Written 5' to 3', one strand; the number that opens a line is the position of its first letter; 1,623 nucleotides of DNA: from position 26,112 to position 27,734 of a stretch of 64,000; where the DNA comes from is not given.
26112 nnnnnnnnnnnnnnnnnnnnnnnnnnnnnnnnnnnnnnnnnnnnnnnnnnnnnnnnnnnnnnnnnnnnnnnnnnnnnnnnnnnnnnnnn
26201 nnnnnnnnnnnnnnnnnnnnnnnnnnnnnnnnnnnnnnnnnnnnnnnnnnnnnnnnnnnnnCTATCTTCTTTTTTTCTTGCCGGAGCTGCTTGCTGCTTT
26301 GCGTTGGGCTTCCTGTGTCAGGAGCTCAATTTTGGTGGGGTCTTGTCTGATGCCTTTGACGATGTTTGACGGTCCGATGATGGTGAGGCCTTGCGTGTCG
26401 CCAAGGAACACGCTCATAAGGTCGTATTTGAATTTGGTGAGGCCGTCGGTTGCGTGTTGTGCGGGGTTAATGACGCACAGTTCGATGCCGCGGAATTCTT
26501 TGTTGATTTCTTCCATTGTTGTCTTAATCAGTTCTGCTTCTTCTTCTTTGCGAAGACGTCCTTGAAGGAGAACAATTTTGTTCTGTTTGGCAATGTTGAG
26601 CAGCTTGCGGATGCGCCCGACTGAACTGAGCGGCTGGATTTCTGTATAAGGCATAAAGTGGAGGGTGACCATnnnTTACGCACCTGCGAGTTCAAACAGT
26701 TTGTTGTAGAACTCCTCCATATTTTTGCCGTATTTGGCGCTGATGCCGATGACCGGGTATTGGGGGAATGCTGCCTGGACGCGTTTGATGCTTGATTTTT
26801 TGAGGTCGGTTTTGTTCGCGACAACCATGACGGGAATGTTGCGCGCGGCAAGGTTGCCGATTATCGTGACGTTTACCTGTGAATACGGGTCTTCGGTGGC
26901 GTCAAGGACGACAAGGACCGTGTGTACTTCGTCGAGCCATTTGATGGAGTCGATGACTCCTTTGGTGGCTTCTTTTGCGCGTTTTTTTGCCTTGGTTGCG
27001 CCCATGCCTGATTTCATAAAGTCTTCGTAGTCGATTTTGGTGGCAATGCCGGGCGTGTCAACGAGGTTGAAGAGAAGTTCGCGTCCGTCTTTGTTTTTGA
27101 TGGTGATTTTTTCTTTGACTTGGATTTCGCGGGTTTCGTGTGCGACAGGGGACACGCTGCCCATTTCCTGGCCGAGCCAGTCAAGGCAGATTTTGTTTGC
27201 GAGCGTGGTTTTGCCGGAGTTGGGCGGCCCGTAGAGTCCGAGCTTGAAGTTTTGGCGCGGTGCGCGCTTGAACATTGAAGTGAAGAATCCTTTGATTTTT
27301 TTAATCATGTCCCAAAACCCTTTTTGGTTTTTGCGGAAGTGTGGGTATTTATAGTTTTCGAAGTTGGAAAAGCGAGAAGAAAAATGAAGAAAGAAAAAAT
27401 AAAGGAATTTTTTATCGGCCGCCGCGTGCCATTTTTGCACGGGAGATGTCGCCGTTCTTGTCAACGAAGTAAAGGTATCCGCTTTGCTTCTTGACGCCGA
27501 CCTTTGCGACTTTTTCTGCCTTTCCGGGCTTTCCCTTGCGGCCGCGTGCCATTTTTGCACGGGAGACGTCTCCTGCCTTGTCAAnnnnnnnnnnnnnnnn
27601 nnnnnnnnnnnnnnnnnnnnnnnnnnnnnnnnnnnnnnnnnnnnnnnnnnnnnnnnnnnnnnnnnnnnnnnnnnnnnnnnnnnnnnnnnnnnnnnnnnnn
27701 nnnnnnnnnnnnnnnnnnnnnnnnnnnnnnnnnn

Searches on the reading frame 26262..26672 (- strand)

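Call 55: search_protein_families(library=pfam, proteins=[window:26262-26672:-], max_evalue=0.01)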
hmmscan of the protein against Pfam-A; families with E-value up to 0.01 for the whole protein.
window:26262-26672:- (136 aa): 1 family
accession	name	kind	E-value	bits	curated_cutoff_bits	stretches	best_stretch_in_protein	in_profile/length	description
PF09846.14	OapB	-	5.3e-16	58.9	27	1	14-116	3-100/104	Origin-associated protein OapB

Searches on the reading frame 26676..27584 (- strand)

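Call 55: search_protein_families(library=pfam, proteins=[window:26676-27584:-], max_evalue=0.01)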
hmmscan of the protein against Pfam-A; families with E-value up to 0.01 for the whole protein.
window:26676-27584:- (302 aa): 11 families
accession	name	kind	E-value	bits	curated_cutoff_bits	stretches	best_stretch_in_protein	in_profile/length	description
PF01926.29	MMR_HSR1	-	8.7e-14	52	21.9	1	115-258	2-113/113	50S ribosome-binding GTPase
PF00009.33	GTP_EFTU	-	2e-09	37.8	26.5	1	217-298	90-184/188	Elongation factor Tu GTP binding domain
PF00735.24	Septin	-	8.5e-08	32.2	26.2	1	113-263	5-156/280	Septin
PF02421.24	FeoB_N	-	2.7e-05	24.2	27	1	115-294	3-154/156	Ferrous iron transport protein B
PF00004.35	AAA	-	0.00017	22.5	21.2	1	117-265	3-117/131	ATPase family associated with various cellular activities (AAA)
PF03193.22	RsgA_GTPase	-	0.00025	21.4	30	0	220-296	23-104/174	RsgA GTPase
PF16897.10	MMR_HSR1_Xtn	-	0.00087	19.7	35.2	1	248-298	54-102/106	C-terminal region of MMR_HSR1 domain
PF08477.19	Roc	-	0.0011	19.6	27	0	114-179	1-65/119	Ras of Complex, Roc, domain of DAPkinase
PF20720.3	nSTAND3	-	0.0021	18.2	27.2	1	117-153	22-56/155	Novel STAND NTPase 3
PF00071.28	Ras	-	0.0026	17.8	21.6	0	221-297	73-157/162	Ras family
PF08298.17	AAA_PrkA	-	0.0099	15.4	25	0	72-132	46-105/358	PrkA AAA domain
